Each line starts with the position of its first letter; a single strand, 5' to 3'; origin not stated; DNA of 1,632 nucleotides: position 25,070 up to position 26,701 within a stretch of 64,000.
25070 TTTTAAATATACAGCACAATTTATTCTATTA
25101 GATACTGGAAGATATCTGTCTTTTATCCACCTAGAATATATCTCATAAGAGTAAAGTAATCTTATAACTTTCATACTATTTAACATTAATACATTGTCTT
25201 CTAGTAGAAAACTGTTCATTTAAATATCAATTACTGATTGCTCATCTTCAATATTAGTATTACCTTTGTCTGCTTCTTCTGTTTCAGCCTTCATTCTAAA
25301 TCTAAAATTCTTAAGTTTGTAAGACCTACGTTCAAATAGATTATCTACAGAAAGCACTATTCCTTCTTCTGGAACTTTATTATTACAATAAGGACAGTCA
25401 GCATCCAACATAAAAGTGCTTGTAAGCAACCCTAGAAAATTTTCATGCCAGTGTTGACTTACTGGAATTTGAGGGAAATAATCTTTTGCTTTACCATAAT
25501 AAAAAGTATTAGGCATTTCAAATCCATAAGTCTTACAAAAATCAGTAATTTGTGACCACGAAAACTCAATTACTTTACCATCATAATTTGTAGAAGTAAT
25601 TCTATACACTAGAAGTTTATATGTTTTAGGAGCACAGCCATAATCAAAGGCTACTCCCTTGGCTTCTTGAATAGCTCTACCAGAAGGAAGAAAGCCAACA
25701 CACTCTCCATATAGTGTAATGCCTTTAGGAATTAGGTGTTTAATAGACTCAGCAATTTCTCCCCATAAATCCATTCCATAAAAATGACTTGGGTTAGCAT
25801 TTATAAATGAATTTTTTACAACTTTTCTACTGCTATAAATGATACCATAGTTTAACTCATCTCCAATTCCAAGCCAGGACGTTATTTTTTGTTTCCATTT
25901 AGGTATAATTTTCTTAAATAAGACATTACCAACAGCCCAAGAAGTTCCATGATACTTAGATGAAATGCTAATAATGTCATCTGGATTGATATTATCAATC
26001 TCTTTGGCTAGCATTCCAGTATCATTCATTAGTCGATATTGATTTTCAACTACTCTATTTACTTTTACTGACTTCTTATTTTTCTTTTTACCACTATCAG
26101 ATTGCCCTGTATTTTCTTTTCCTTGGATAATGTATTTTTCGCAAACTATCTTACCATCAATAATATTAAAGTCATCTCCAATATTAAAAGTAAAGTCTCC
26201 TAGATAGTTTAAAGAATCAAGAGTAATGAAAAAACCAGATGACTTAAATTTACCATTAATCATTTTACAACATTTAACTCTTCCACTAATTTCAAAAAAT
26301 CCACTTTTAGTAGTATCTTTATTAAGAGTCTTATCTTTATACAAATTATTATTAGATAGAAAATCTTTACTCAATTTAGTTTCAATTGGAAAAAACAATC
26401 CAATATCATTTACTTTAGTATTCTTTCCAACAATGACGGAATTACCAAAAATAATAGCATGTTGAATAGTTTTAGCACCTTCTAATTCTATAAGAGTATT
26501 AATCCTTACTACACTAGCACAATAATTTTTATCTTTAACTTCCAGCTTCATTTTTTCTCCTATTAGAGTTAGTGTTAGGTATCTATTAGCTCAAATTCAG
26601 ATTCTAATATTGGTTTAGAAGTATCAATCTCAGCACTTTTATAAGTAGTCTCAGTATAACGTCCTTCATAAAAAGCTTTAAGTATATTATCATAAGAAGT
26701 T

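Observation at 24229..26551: Adjacent metallophosphoesterase and Rnl2-type RNA ligase: putative RNA end-healing/sealing module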

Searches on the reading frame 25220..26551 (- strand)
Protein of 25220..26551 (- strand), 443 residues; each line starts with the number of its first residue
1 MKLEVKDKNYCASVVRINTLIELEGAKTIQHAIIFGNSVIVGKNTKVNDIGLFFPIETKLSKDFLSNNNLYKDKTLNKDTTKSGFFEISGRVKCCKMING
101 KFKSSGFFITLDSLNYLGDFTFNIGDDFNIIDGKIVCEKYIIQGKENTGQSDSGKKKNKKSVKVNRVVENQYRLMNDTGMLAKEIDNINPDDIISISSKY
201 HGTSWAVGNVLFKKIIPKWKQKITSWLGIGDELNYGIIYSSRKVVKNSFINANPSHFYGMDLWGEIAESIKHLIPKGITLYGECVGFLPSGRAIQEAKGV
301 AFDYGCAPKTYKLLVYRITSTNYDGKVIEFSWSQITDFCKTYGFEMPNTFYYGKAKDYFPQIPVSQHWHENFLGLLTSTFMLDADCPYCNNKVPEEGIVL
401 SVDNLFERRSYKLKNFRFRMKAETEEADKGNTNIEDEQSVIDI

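Call 4: search_protein_families(library=pfam, proteins=[window:25220-26551:-], max_evalue=0.1)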
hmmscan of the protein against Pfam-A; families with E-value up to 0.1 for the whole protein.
window:25220-26551:- (443 aa): 2 families
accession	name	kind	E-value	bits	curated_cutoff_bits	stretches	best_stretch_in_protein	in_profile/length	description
PF09414.15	RNA_ligase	-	2.4e-05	25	27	1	237-413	23-170/171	RNA ligase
PF21189.3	PHA02142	-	0.064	14.1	27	0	12-63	2-54/92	PHA02142 OB-fold domain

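Call 5: search_protein_families(library=phrogs, proteins=[window:25220-26551:-], max_evalue=0.01)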
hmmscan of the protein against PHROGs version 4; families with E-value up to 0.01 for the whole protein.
window:25220-26551:- (443 aa): 2 families
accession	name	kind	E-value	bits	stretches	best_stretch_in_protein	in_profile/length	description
phrog_968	-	DNA, RNA and nucleotide metabolism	8.2e-41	141.3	1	5-424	4-394/398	RNA ligase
phrog_548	-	DNA, RNA and nucleotide metabolism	6.7e-06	26.5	1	271-426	84-241/341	RNA ligase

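Call 6: search_solved_structures(query=window:25220-26551:-, max_evalue=1, show_alignments=3)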
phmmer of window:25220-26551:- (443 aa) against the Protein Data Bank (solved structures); distinct sequences matched with E-value up to 1: 0.

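Call 8: search_protein_families(library=ncbifam, proteins=[window:25220-26551:-], max_evalue=0.1)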
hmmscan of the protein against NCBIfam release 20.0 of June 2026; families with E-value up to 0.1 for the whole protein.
window:25220-26551:- (443 aa): 2 families
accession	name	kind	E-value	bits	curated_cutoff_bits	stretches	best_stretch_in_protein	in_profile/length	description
NF000256.1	MsrSA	exception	0.0014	17.2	1100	1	89-206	42-154/488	ABC-F type ribosomal protection protein Msr(A)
NF006212.0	PRK08339.1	equivalog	0.051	13.2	339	0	237-301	139-203/263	short chain dehydrogenase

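Call 10: search_dna_similar(query=window:25220-26551:-, collection=phages, mode=protein, max_rows=40)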
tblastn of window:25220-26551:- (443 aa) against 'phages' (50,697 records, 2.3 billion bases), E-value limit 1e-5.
Records with a match: 379; places in all: 386; records where one place covers at least 80% of the query: 342.
Best place of each record, by identity: <60% 379.
By first word of the organism name: Mycobacterium 296; Microbacterium 27; Gordonia 22; Prevotella 15; Bacillus 8; Synechococcus 2; Alishewanella 2; Bacteriophage 1; Nitratidesulfovibrio 1; Desulfovibrio 1; and 4 more.
By host as written in the record: Mycobacterium smegmatis mc2 155 208; Mycobacterium smegmatis mc#155 47; Mycobacterium smegmatis mc2155 20; Gordonia terrae 3612 20; Prevotella sp. 15; Microbacterium foliorum NRRL B-24224 SEA 9; Microbacterium foliorum NRRL B-24224 8; Mycobacterium sp. 7; and 23 more.
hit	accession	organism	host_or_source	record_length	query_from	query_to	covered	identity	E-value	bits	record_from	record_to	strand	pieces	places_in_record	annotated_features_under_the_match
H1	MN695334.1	Synechococcus phage B3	Synechoccus sp.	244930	4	431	97%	38.7%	8e-73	254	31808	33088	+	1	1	hypothetical protein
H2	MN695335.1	Synechococcus phage B23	Synechoccus sp.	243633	4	431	97%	38.7%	9e-73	254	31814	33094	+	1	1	hypothetical protein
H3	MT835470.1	Bacteriophage sp.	human fecal samples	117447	9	438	97%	37.0%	5e-65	232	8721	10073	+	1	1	record has no annotation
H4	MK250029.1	Prevotella phage Lak-C1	Prevotella sp.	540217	52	439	88%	38.5%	4e-59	214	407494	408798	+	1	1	record has no annotation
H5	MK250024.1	Prevotella phage Lak-B5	Prevotella sp.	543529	38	439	91%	37.1%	1e-59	216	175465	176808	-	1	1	record has no annotation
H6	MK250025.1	Prevotella phage Lak-B6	Prevotella sp.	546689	38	439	91%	37.1%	1e-59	216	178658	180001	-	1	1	record has no annotation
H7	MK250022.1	Prevotella phage Lak-B3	Prevotella sp.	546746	38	439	91%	37.1%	1e-59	216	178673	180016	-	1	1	record has no annotation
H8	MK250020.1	Prevotella phage Lak-B1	Prevotella sp.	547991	38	439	91%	37.1%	1e-59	216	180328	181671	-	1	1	record has no annotation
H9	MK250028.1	Prevotella phage Lak-B9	Prevotella sp.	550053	38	439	91%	37.1%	1e-59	216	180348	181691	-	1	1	record has no annotation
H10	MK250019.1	Prevotella phage Lak-A2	Prevotella sp.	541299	52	439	88%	38.3%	3e-57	209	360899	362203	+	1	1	record has no annotation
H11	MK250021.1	Prevotella phage Lak-B2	Prevotella sp.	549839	38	439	91%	36.9%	2e-59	216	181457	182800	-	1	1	record has no annotation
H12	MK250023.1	Prevotella phage Lak-B4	Prevotella sp.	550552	38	439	91%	36.9%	2e-59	216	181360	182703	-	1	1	record has no annotation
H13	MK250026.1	Prevotella phage Lak-B7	Prevotella sp.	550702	38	439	91%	36.9%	2e-59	216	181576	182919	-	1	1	record has no annotation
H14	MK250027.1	Prevotella phage Lak-B8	Prevotella sp.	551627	38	439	91%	36.7%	7e-59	214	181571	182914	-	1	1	record has no annotation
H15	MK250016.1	Prevotella phage Lak-A1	Prevotella sp.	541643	52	439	88%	37.8%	9e-58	211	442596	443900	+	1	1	record has no annotation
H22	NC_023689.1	Mycobacterium phage Lilac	Mycobacterium smegmatis mc2 155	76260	1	435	98%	29.4%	2e-44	172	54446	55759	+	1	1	94: RNA ligase | 93: hypothetical protein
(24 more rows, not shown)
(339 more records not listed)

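Call 12: get_annotated_region(hit=H1, flank=6000)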
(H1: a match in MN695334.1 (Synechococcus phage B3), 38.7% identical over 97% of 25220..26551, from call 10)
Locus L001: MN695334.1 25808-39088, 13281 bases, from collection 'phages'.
description: Synechococcus phage B3, complete genome.
organism: Synechococcus phage B3 (NCBI taxid 2674978)
taxonomy: Viruses; Duplodnaviria; Heunggongvirae; Uroviricota; Caudoviricetes; Kyanoviridae
host: Synechoccus sp.; source: -; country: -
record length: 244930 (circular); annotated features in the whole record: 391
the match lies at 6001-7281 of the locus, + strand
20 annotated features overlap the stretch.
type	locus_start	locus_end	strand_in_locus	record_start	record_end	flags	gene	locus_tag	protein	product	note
CDS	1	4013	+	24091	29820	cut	-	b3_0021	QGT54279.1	hypothetical protein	gp21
CDS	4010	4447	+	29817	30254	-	-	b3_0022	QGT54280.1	hypothetical protein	gp22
CDS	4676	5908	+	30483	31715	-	-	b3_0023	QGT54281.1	helicase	gp23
CDS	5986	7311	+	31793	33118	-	-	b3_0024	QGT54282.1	hypothetical protein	gp24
CDS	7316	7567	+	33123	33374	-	-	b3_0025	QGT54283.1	hypothetical protein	gp25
CDS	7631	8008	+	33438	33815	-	-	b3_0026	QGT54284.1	hypothetical protein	gp26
CDS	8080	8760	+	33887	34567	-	-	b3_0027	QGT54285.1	hypothetical protein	gp27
CDS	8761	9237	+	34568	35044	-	-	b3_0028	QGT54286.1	hypothetical protein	gp28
CDS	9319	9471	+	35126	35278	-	-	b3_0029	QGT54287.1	hypothetical protein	gp29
CDS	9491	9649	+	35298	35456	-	-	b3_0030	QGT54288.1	hypothetical protein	gp30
CDS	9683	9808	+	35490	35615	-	-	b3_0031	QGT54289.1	hypothetical protein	gp31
CDS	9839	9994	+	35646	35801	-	-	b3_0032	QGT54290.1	hypothetical protein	gp32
CDS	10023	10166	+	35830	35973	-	-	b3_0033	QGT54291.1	hypothetical protein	gp33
CDS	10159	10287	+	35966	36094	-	-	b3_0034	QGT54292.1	hypothetical protein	gp34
CDS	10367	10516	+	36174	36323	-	-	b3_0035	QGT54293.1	hypothetical protein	gp35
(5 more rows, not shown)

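Call 13: get_annotated_region(hit=H22, flank=5000)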
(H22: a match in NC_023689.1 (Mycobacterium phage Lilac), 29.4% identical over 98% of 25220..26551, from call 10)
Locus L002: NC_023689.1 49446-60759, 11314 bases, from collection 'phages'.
description: Mycobacterium phage Lilac, complete genome.
organism: Mycobacterium phage Lilac (NCBI taxid 1070990)
taxonomy: Viruses; Duplodnaviria; Heunggongvirae; Uroviricota; Caudoviricetes; Kostyavirus
host: Mycobacterium smegmatis mc2 155; source: soil; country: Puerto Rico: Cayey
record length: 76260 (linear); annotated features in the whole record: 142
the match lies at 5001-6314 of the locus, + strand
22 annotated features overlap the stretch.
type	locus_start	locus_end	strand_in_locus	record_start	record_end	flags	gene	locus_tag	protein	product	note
CDS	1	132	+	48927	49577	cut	81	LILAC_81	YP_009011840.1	hypothetical protein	gp81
CDS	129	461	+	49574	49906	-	82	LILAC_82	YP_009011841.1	hypothetical protein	gp82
CDS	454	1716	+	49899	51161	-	83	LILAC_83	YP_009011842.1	DnaB-like replicative helicase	gp83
CDS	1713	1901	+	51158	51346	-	84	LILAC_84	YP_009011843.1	hypothetical protein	gp84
CDS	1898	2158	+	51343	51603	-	85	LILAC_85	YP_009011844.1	transcriptional regulator WhiB-like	gp85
CDS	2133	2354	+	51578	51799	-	86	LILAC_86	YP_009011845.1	hypothetical protein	gp86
CDS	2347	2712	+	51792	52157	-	87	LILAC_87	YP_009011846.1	hypothetical protein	gp87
CDS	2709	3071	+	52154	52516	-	88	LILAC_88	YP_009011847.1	hypothetical protein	gp88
CDS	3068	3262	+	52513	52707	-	89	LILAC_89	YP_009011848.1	hypothetical protein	gp89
CDS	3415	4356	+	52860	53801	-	90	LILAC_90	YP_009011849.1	polynucleotide kinase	gp90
CDS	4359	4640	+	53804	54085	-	91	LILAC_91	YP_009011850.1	hypothetical protein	gp91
CDS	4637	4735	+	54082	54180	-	92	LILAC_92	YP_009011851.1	hypothetical protein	gp92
CDS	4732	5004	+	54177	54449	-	93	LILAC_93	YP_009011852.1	hypothetical protein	gp93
CDS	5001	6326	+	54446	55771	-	94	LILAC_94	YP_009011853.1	RNA ligase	gp94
CDS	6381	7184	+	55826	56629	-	95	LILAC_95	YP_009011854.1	hypothetical protein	gp95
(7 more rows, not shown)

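Call 14: find_homologous_proteins(query=window:25220-26551:-, max_evalue=0.00001)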
Query window:25220-26551:- (443 aa): 714 proteins with E <= 0.00001 among 4506 candidates; the best 120 are listed.
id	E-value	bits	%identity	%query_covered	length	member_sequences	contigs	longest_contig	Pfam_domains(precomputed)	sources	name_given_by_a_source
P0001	0.0e+0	1013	100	100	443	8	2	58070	PF09414.16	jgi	-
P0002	8.5e-258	874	85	99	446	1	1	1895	-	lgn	-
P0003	6.0e-186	637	64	99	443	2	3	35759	-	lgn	-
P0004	4.2e-177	608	60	99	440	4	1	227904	PF09414.16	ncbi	-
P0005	1.0e-142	494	52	99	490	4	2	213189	-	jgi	jgi:hypothetical protein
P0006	4.2e-139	482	52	98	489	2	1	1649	-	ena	-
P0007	1.2e-129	451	51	98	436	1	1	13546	PF09414.16,PF21189.4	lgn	-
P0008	6.6e-128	446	50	97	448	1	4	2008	PF09414.16,PF21189.4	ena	-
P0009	5.6e-127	442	49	99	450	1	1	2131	-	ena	-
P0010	8.3e-127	442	48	98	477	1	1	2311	-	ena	-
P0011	1.5e-126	441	50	98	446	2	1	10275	PF09414.16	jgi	-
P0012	3.8e-126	440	51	97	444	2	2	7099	PF09414.16,PF21189.4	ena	-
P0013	1.6e-125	438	49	97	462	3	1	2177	PF09414.16,PF21189.4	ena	-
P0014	2.7e-125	437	51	98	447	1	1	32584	PF09414.16,PF21189.4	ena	-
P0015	5.6e-125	436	48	97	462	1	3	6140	PF09414.16,PF21189.4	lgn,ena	-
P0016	3.1e-123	430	49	98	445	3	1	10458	PF09414.16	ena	-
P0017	3.3e-123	430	48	98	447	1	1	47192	PF09414.16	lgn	-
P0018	3.8e-123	430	49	98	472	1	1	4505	PF09414.16,PF21189.4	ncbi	-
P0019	1.1e-122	428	48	98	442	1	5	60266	PF09414.16,PF21189.4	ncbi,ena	-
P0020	2.4e-122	427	49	98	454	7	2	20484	PF09414.16,PF21189.4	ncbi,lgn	-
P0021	3.2e-122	427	47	98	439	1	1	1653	PF09414.16,PF21189.4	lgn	-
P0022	8.3e-122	425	50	98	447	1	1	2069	PF09414.16,PF21189.4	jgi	-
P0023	6.6e-121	422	48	99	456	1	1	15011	PF09414.16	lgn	-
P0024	8.6e-121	422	48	99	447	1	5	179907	PF09414.16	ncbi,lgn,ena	-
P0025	1.5e-120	421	49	98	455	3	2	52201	PF09414.16,PF21189.4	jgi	jgi:hypothetical protein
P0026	1.6e-120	421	49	98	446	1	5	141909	PF09414.16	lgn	-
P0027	1.1e-119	418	47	98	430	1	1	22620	PF09414.16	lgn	-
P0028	2.1e-119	417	49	98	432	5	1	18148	PF09414.16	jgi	jgi:hypothetical protein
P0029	9.8e-119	415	93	42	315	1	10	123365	PF09414.16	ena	-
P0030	1.0e-118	415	47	99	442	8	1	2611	PF09414.16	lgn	-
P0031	1.0e-118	415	46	95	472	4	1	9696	PF09414.16,PF21189.4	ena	-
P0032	1.1e-118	415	47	97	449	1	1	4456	PF21189.4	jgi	jgi:hypothetical protein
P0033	9.6e-118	412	49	97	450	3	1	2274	PF09414.16,PF21189.4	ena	-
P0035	3.5e-117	410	47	99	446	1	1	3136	PF09414.16,PF21189.4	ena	-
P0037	1.5e-116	408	49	99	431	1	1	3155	PF09414.16,PF21189.4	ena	-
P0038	3.8e-116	407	45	98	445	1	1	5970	PF09414.16,PF21189.4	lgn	-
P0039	5.2e-116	406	47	98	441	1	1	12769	PF09414.16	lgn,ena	-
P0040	5.7e-116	406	47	98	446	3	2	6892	PF09414.16,PF21189.4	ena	-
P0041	4.0e-115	403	48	98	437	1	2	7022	PF09414.16,PF21189.4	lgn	-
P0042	1.6e-113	398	47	97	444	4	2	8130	PF09414.16,PF21189.4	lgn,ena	-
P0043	3.0e-113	397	46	98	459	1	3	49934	PF09414.16,PF21189.4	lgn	-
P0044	4.3e-113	397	47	99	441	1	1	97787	PF09414.16,PF21189.4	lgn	-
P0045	9.4e-113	396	46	98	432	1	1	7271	PF09414.16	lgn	-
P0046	9.4e-113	396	47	99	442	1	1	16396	PF09414.16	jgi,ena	jgi:hypothetical protein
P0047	1.3e-112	395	45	98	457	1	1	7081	PF09414.16,PF21189.4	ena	-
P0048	2.5e-112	394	44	99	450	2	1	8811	PF09414.16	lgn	-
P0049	2.8e-112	394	47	98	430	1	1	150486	PF09414.16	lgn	-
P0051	4.9e-111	390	46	99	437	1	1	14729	PF09414.16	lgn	-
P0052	1.1e-110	389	44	100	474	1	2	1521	PF09414.16,PF21189.4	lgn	-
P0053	1.2e-110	389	46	98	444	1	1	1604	PF09414.16,PF21189.4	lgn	-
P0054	3.4e-110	387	45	98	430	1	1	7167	PF09414.16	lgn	-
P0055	6.3e-110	386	43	99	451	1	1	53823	PF09414.16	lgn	-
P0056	3.6e-109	384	46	98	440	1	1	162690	PF09414.16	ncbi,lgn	-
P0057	1.7e-108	382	45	99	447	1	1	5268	PF09414.16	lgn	-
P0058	2.1e-108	381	44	98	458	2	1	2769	PF09414.16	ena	-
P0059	2.4e-108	381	46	98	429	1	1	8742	PF09414.16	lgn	-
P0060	3.4e-108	381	45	97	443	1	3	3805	PF09414.16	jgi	jgi:hypothetical protein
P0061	4.4e-108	380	44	98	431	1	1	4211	PF09414.16,PF21189.4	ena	-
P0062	9.8e-108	379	44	98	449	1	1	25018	PF09414.16,PF21189.4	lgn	-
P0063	2.9e-107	378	44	98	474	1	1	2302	PF09414.16,PF21189.4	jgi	jgi:hypothetical protein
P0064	3.9e-107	377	44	99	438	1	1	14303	PF09414.16,PF21189.4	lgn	-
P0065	6.0e-107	376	44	99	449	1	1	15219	PF09414.16,PF21189.4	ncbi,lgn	-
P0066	7.4e-107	376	43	98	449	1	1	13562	PF09414.16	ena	-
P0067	8.5e-107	376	44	100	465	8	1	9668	PF09414.16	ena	-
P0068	1.7e-106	375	43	98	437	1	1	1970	PF09414.16,PF21189.4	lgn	-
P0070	7.0e-105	370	43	97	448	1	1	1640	PF09414.16,PF21189.4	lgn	-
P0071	9.0e-105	369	43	99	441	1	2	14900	PF21189.4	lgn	-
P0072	9.5e-105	369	43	98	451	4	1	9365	PF09414.16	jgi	jgi:hypothetical protein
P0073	1.6e-104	369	43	99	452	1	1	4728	PF09414.16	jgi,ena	jgi:hypothetical protein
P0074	2.0e-104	368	45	99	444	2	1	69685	PF21189.4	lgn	-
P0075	3.7e-104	367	44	99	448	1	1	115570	PF09414.16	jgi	jgi:hypothetical protein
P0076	5.5e-104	367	42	98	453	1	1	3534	PF09414.16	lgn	-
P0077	5.5e-104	367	44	98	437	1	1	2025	PF21189.4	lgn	-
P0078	1.1e-103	366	45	99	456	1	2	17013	PF09414.16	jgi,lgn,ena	-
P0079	1.2e-103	366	45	99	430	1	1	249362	PF09414.16,PF21189.4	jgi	jgi:hypothetical protein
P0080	3.0e-103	364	45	98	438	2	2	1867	PF21189.4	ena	-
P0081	4.0e-103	364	42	97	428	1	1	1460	PF09414.16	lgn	-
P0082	7.3e-103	363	43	99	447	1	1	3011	PF09414.16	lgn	-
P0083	7.8e-103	363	43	97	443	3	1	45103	PF09414.16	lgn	-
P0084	2.4e-102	361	45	97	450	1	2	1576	PF09414.16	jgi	jgi:hypothetical protein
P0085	2.6e-102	361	43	97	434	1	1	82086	PF09414.16,PF21189.4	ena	-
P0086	3.9e-102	361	43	100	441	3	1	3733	PF09414.16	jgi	jgi:hypothetical protein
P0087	7.8e-102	360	42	98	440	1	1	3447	PF09414.16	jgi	jgi:hypothetical protein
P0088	8.6e-102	359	43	98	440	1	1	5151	PF09414.16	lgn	-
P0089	1.1e-101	359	41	98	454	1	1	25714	PF09414.16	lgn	-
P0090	1.2e-101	359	43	99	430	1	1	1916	PF09414.16,PF21189.4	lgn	-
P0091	1.4e-101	359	45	99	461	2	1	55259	PF21189.4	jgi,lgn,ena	-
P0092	2.0e-101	358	43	98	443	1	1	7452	PF09414.16,PF21189.4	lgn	-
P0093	2.0e-101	358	45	98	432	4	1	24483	PF09414.16,PF21189.4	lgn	-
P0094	2.1e-101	358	45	98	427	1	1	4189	PF09414.16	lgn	-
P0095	2.4e-101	358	44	98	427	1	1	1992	PF09414.16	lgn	-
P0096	2.6e-101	358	42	98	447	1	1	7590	PF21189.4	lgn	-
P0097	4.6e-101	357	43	99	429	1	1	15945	PF09414.16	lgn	-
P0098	5.1e-101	357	44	99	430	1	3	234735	PF09414.16,PF21189.4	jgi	jgi:hypothetical protein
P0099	5.7e-101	357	45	98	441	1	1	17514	PF09414.16,PF21189.4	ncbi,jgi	jgi:hypothetical protein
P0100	6.0e-101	357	45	98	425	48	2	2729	PF09414.16,PF21189.4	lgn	-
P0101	6.5e-101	357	43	98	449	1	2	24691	PF09414.16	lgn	-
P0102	6.6e-101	357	43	98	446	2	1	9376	PF09414.16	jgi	jgi:hypothetical protein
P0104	2.0e-100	355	42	100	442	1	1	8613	PF09414.16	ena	-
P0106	2.6e-100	355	42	99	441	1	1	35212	PF09414.16,PF21189.4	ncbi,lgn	-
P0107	3.7e-100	354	42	100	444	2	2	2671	PF09414.16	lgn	-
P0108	3.8e-100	354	45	97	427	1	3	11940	PF09414.16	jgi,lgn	jgi:hypothetical protein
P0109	4.1e-100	354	43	97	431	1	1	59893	PF09414.16,PF21189.4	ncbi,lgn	-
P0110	8.8e-100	353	42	98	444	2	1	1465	PF09414.16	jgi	jgi:hypothetical protein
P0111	1.3e-99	352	43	99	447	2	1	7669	PF09414.16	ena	-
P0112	1.3e-99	352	44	99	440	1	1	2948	PF09414.16,PF21189.4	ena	-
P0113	1.5e-99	352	41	98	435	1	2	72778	PF09414.16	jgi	jgi:hypothetical protein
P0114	1.5e-99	352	43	99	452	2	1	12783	PF09414.16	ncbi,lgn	-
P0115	3.0e-99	351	43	99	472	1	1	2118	PF09414.16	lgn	-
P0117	3.7e-99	351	40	100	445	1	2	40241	PF09414.16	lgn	-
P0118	3.7e-99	351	44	98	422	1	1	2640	PF09414.16,PF21189.4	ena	-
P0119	4.0e-99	351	43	99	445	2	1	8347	PF21189.4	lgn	-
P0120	4.0e-99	351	43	98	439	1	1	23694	PF09414.16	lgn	-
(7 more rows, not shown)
